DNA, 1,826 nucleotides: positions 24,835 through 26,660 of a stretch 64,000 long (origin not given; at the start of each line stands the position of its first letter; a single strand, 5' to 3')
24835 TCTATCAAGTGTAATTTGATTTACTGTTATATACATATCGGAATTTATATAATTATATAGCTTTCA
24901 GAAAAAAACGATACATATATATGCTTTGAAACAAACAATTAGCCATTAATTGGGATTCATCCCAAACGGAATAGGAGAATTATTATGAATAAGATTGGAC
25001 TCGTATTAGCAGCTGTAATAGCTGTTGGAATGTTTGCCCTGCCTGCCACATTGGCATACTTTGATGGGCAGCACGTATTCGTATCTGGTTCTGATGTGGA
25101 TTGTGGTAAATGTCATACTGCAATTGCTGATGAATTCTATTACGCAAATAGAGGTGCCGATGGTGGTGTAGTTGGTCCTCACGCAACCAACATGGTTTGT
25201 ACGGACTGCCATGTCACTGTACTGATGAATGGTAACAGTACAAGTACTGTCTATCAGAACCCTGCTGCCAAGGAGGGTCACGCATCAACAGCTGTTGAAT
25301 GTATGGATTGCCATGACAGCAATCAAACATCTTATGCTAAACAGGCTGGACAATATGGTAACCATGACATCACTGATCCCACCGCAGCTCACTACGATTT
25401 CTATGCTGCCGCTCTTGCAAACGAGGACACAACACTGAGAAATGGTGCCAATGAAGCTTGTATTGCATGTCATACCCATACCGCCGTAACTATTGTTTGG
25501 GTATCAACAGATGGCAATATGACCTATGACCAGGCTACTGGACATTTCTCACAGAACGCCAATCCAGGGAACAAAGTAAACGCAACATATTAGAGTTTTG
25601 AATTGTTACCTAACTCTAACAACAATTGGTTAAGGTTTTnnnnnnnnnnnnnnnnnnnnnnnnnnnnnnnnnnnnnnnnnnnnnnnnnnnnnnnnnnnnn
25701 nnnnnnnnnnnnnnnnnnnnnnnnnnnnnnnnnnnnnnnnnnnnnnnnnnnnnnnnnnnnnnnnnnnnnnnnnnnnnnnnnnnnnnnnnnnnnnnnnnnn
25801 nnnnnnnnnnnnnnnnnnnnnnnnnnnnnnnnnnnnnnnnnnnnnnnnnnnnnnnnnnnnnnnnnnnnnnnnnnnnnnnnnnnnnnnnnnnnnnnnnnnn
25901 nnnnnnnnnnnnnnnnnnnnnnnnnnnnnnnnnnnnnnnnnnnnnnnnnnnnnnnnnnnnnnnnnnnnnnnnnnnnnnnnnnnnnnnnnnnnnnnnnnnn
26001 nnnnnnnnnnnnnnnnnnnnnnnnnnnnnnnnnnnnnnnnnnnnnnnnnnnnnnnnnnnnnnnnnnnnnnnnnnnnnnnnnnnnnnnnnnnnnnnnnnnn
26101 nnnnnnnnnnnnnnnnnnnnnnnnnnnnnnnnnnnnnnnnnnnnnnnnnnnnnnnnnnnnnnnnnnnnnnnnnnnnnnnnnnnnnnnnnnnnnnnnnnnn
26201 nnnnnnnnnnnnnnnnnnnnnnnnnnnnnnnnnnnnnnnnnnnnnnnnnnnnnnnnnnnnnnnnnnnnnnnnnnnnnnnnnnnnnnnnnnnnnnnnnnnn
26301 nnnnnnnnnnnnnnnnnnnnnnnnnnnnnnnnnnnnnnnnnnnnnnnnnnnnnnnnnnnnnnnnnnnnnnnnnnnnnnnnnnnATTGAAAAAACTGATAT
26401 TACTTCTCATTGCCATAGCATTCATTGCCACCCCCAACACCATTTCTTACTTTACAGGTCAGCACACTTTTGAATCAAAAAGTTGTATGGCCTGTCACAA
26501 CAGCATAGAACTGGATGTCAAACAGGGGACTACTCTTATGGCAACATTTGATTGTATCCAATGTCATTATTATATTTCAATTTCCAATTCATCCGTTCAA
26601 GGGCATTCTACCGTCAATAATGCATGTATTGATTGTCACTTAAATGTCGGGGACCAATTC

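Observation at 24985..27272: Dedicated SipW/Sec11-type signal peptidase between two multihaem cytochromes that share a SipW-cognate-like N-terminus: candidate assembly system for extracellular cytochrome polymers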

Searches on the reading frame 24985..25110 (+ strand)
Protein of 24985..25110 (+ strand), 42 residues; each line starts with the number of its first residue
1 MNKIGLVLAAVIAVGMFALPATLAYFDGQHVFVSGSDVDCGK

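Call 35: search_protein_families(library=ncbifam, proteins=[window:24985-25110:+], max_evalue=10)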
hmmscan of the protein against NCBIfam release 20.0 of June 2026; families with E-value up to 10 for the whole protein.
seq(42 aa): 0 families

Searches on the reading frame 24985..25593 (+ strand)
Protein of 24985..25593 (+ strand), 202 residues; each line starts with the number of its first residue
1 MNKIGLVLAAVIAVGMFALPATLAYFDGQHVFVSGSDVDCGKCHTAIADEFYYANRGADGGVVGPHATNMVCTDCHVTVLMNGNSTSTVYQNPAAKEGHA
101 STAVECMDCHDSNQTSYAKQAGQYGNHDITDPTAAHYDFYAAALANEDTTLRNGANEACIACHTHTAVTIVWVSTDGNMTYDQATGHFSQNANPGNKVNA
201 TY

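Call 3: search_protein_families(library=pfam, proteins=[window:24985-25593:+], max_evalue=1)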
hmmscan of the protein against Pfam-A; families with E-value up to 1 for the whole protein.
window:24985-25593:+ (202 aa): 12 families
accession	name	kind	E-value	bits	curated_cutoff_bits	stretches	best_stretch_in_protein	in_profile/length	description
PF14522.11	Cytochrome_C7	-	9e-07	29.1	24.8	1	68-164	12-67/67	Cytochrome c7 and related cytochrome c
PF22113.1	Mtrc-MtrF_II-IV_dom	-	0.00024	21.1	30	1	69-167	81-167/176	Outer membrane cytochrome MtrC/MtrF-like, domains II/IV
PF14537.11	Cytochrom_c3_2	-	0.00027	21.8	25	1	37-77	26-65/79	Cytochrome c3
PF03264.19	Cytochrom_NNT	-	0.0058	16.8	24.1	1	37-79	125-167/174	NapC/NirT cytochrome c family, N-terminal region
PF18509.6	MCR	-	0.016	15.2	30.4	1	63-77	8-25/30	Magnetochrome domain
PF02085.21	Cytochrom_CIII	-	0.019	15.8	22.9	1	98-167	27-86/101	Class III cytochrome C family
PF09699.15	Paired_CXXCH_1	-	0.019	15.1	20.6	1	99-120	1-23/41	Doubled CXXCH motif (Paired_CXXCH_1)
PF03226.21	Yippee-Mis18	-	0.02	15.4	26.6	1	39-111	4-66/108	Yippee zinc-binding/DNA-binding /Mis18, centromere assembly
PF13435.11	Cytochrome_C554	-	0.032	15.6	20.8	1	105-167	1-59/84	Cytochrome c554 and c-prime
PF22678.1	Cytochrom_c_NrfB-like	-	0.12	13.3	27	0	72-116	1-46/89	Cytochrome c-type protein NrfB-like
PF05488.18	PAAR_motif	-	0.41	11.3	27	0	70-100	32-61/70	PAAR motif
PF04032.22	Rpr2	-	0.7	10.6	29.3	1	65-110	41-90/90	RNAse P Rpr2/Rpp21/SNM1 subunit domain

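Call 4: search_protein_families(library=ncbifam, proteins=[window:24985-25593:+], max_evalue=1)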
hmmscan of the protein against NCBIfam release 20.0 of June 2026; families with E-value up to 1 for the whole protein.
window:24985-25593:+ (202 aa): 7 families
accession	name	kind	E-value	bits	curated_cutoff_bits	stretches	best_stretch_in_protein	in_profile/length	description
TIGR03153.1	cytochr_NrfH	equivalog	5.9e-05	23.1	134.2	2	69-174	28-120/138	cytochrome c nitrite reductase small subunit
TIGR03508.1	decahem_SO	subfamily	0.0019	17.7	192.2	1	39-167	4-128/258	DmsE family decaheme c-type cytochrome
NF041198.1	UshA_like_PCGU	equivalog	0.011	14.3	275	1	39-123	410-492/519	UshA-like (seleno)protein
TIGR01905.1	paired_CXXCH_1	subfamily_domain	0.021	14.7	25.2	0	145-166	18-39/41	doubled CXXCH domain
TIGR04257.1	nanowire_3heme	domain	0.075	13.2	40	0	66-115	20-63/75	c(7)-type cytochrome triheme domain-containing protein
NF008659.0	PRK11659.1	equivalog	0.17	11.5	184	0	68-165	45-119/188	cytochrome c nitrite reductase pentaheme subunit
NF038038.1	cytoc_DsrJ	equivalog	0.21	11.9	100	0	87-169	74-114/121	sulfate reduction electron transfer complex DsrMKJOP subunit DsrJ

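Call 5: search_solved_structures(query=window:24985-25593:+, max_evalue=10, show_alignments=3)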
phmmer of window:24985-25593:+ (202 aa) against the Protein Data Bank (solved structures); distinct sequences matched with E-value up to 10: 4.
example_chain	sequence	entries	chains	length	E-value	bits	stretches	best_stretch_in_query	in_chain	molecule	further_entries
8e5g_A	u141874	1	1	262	5e-17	65.7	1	3-187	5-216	c-type cytochrome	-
5lxv_A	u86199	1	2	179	0.13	15.4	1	128-196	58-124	Scaffoldin C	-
8bcx_A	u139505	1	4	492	1.3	12.1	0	96-116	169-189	Nitrite reductase (cytochrome; ammonia-forming)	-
8k9e_A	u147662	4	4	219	4.6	10.3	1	22-59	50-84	Cytochrome c7-like domain-containing protein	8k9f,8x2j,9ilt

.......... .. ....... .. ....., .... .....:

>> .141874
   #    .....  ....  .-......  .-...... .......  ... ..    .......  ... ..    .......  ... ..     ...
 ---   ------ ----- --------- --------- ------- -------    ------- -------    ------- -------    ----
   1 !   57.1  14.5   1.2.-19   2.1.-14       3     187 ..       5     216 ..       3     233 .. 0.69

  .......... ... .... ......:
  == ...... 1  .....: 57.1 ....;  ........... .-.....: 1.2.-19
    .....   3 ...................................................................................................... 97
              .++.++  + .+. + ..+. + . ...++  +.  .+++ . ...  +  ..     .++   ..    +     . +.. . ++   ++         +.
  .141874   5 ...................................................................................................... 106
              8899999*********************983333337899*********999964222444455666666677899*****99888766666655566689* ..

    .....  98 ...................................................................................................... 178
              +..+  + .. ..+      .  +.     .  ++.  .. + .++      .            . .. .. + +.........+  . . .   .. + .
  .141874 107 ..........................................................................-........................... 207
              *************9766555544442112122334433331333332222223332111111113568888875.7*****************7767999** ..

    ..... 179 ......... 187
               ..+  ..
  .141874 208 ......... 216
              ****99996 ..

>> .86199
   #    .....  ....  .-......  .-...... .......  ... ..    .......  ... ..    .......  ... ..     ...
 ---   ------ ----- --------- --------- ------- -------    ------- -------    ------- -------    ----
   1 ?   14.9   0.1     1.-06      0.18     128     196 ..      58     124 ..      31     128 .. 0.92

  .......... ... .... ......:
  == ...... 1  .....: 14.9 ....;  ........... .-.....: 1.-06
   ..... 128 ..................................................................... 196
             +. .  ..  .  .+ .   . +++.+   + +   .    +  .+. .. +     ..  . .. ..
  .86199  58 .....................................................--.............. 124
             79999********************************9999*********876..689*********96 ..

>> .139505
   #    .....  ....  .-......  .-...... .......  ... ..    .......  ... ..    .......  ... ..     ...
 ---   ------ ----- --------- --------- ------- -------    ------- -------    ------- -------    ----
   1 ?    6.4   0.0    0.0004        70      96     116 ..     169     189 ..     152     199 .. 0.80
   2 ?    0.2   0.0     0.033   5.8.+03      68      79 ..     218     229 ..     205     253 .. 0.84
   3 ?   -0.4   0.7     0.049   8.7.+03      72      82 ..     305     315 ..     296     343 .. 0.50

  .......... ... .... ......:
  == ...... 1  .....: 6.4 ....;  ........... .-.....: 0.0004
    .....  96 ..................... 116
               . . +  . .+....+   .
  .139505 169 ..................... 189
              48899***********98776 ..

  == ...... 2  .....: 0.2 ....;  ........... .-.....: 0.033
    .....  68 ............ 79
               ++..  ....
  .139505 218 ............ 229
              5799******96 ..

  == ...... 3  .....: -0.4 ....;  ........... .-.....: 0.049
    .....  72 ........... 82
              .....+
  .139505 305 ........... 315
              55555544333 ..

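Call 19: find_homologous_proteins(query=window:24985-25593:+, max_evalue=0.001)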
Query window:24985-25593:+ (202 aa): 43 proteins with E <= 0.001 among 2084 candidates.
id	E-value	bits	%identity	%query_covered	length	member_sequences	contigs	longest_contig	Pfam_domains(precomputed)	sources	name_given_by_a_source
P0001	1.7e-132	457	100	100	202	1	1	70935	PF14522.12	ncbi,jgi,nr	ncbi:MAG: hypothetical protein K0A89_04470 [ANME-2 cluster archaeon]|nr:hypothetical protein [ANME-2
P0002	5.9e-99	348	80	100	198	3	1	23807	PF14522.12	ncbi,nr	ncbi:MAG: hypothetical protein M8352_06985 [ANME-2 cluster archaeon]|nr:hypothetical protein [ANME-2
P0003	5.7e-74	266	63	100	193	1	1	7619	PF14522.12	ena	-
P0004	7.1e-70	253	64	100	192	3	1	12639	PF14522.12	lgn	-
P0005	5.2e-64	234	61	100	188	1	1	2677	PF02085.22,PF14522.12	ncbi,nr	ncbi:MAG: hypothetical protein E4G94_06025 [ANME-2 cluster archaeon]|nr:MAG: hypothetical protein E4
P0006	2.2e-48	183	54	94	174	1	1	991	PF14537.12,PF14522.12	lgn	-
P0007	7.8e-48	181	54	94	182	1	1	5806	PF14522.12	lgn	-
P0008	3.4e-42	163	48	95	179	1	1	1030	PF14522.12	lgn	-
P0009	1.1e-39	154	46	96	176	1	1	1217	PF09699.16,PF14522.12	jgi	jgi:hypothetical protein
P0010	4.1e-21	94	35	65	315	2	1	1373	-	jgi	jgi:hypothetical protein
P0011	9.7e-19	86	32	91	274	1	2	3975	PF14537.12,PF14522.12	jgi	-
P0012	5.3e-18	84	37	85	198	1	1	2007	PF14522.12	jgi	-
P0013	6.6e-17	80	37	85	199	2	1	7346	PF14522.12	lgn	-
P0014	3.8e-16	78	28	91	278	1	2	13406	-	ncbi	-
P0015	1.0e-15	76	34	87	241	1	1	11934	-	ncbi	-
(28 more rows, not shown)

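Call 24: find_related_loci(query=A1, collection=genome_contigs, flank=10000)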
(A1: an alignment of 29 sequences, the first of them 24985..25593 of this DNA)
Query A1 (202 aa) in genome_contigs; peptide patterns used: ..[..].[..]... (x = any residue, [..] = any of these).
245 stretches matched a pattern; 144 encode a relative of the query (tblastn E <= 1e-3); the best 80 are kept; 76 distinct loci.
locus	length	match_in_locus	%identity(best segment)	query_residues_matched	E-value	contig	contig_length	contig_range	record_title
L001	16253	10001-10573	66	1-201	6e-80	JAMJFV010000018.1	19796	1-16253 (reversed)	MAG: ANME-2 cluster archaeon isolate B4-08 NODE_18_length_19796_cov_6.843118, whole genome shotgun sequence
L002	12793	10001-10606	35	2-172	5e-27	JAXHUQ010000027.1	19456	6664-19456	MAG: Halobacteriota archaeon isolate MAG55_tar_biofilm MAG55_27, whole genome shotgun sequence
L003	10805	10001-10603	34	2-176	6e-26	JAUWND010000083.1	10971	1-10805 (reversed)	MAG: Methanophagales archaeon isolate CSMAG_2415 CSMAG_2415_k141_280439_length_10971_cov_8.0000, whole genome shotgun se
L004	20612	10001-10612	35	2-176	1e-25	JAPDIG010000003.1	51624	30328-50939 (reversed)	MAG: Methanophagales archaeon isolate FWG147 FWG147_ANME1qexz01_contig003_0051624bp, whole genome shotgun sequence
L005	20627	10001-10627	35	3-202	2e-25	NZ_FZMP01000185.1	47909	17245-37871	Candidatus Methanoperedens nitroreducens isolate Mnv1, whole genome shotgun sequence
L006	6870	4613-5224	34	2-176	1e-24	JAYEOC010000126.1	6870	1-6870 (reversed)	MAG: Methanobacteriota archaeon isolate MAG039 MAG039_126, whole genome shotgun sequence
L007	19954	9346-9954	35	3-175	1e-24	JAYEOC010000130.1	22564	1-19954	MAG: Methanobacteriota archaeon isolate MAG039 MAG039_130, whole genome shotgun sequence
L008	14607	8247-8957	32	2-202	4e-25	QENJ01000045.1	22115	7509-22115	Candidatus Methanophagaceae archaeon isolate CONS3730H04p2b1 Ga0123297_1015, whole genome shotgun sequence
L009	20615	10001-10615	32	2-176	1e-24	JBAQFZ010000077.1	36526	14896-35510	MAG: Halobacteriota archaeon isolate MFD06995_ilm_asm_bin17 k127_83523, whole genome shotgun sequence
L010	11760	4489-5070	36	2-172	4e-24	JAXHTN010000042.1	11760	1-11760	MAG: Halobacteriota archaeon isolate MAG25_tar_biofilm MAG25_42, whole genome shotgun sequence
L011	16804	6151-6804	34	2-184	6e-24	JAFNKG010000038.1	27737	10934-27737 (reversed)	MAG: Methanophagales archaeon isolate CR_Bin_179 NODE_51_length_27737_cov_30.394143, whole genome shotgun sequence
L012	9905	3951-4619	32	2-187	1e-23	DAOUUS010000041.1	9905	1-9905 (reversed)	MAG TPA_asm: Methanophagales archaeon isolate CSMAG_829 CSMAG_829_k141_1249363_length_9905_cov_36.6597, whole genome sho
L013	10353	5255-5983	33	3-187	1e-23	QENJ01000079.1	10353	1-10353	Candidatus Methanophagaceae archaeon isolate CONS3730H04p2b1 Ga0123297_1064, whole genome shotgun sequence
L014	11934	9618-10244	32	2-176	1e-23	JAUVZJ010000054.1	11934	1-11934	MAG: Methanophagales archaeon isolate CSMAG_1265 CSMAG_1265_k141_788316_length_11934_cov_147.4515, whole genome shotgun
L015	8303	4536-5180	34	1-182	2e-23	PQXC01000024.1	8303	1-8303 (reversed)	MAG: Candidatus Methanophagaceae archaeon isolate G60ANME1 NODE_27_length_8303_cov_10.6831, whole genome shotgun sequenc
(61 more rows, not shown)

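Call 61: predict_structure(alignment_id=A1)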
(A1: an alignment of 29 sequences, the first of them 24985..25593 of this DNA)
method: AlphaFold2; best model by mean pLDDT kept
length: 202 residues; sequences in the alignment: 29
mean_pLDDT: 53.3   pTM: 0.33
mean pLDDT of the five models: 53.3, 52.1, 49.3, 48.9, 48.9
residues with pLDDT >= 90: 10; 70-90: 11; 50-70: 79; < 50: 102
segments of 3 or more residues with pLDDT < 50: 27-36, 77-127, 153-177, 193-202
pLDDT, mean of each block of 10 residues (from residue 1): 90 82 53 49 61 58 55 51 39 35 39 45 48 63 67 47 42 46 54 45 40
secondary structure, 60 per line:
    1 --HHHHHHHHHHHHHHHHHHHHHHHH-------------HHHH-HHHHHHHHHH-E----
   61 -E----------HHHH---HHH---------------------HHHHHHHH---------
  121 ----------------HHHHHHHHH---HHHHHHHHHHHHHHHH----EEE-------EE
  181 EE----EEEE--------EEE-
elements in order: H3-26 H40-43 H45-54 H73-76 H104-111 H137-145 H149-164 E169-171 E179-182 E187-190 E199-201

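Call 62: search_solved_structures(query=A1, max_evalue=0.01, show_alignments=1)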
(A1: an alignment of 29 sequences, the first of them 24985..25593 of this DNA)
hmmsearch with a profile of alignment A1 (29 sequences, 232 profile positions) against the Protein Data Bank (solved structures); distinct sequences matched with E-value up to 0.01: 12.
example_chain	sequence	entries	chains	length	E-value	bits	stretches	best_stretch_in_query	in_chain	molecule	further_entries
8e5g_A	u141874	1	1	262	2.1e-72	246.6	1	1-225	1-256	c-type cytochrome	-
6qvm_A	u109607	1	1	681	6e-07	32.4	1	44-170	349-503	Multiheme cytochrome cf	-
1qdb_A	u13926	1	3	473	8.7e-06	28.6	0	61-128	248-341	CYTOCHROME C NITRITE REDUCTASE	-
1fs7_A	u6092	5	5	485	5.4e-05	26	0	61-119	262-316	CYTOCHROME C NITRITE REDUCTASE | Cytochrome c-552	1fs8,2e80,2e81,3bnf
1fs9_A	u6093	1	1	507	5.7e-05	25.9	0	61-119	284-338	CYTOCHROME C NITRITE REDUCTASE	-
3bng_A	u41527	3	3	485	6.1e-05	25.8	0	61-119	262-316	Cytochrome c-552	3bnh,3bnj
3wmm_C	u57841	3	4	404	0.001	21.8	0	68-119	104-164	Photosynthetic reaction center C subunit | Photosynthetic reaction center cytochrome c subunit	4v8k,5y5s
7c52_C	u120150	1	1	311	0.0013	21.4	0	68-119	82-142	Photosynthetic reaction center cytochrome c subunit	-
5b5m_C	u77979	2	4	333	0.0018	21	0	68-119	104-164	Photosynthetic reaction center cytochrome c subunit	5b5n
28pb_A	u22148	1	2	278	0.0027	20.4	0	44-131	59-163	Cytochrome c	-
8wdu_C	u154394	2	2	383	0.0029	20.3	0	69-119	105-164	Photosynthetic reaction center cytochrome c subunit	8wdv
1eys_C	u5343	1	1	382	0.0069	19.1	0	68-119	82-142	PHOTOSYNTHETIC REACTION CENTER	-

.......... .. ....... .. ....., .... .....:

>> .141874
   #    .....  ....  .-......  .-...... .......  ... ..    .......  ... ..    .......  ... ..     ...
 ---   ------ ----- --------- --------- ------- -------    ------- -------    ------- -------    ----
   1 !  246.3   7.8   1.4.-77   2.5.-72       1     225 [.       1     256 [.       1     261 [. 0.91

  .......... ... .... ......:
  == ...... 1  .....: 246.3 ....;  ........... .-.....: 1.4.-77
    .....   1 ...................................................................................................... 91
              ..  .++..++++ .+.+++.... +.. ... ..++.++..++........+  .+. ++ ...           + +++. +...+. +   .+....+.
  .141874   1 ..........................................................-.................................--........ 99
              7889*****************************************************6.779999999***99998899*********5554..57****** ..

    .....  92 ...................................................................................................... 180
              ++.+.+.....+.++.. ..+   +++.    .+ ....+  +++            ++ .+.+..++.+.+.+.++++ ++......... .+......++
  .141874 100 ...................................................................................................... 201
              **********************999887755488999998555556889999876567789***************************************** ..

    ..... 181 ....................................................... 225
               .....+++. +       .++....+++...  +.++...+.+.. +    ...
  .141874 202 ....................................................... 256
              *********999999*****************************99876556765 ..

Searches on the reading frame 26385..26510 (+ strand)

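Call 35: search_protein_families(library=ncbifam, proteins=[window:26385-26510:+], max_evalue=10)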
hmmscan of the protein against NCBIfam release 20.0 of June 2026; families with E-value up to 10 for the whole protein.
seq(42 aa): 3 families
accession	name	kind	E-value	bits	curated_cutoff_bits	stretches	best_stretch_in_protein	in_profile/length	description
NF041895.1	choice_anch_V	domain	0.032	14.3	42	1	6-39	2-32/150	choice-of-anchor V domain-containing protein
TIGR04429.1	Phr_nterm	subfamily_domain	0.4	11.2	25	1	1-16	1-16/28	Phr family secreted Rap phosphatase inhibitor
NF033802.1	AimP_fam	subfamily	0.61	10.3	35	1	1-31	1-27/43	lysogeny pheromone AimP family peptide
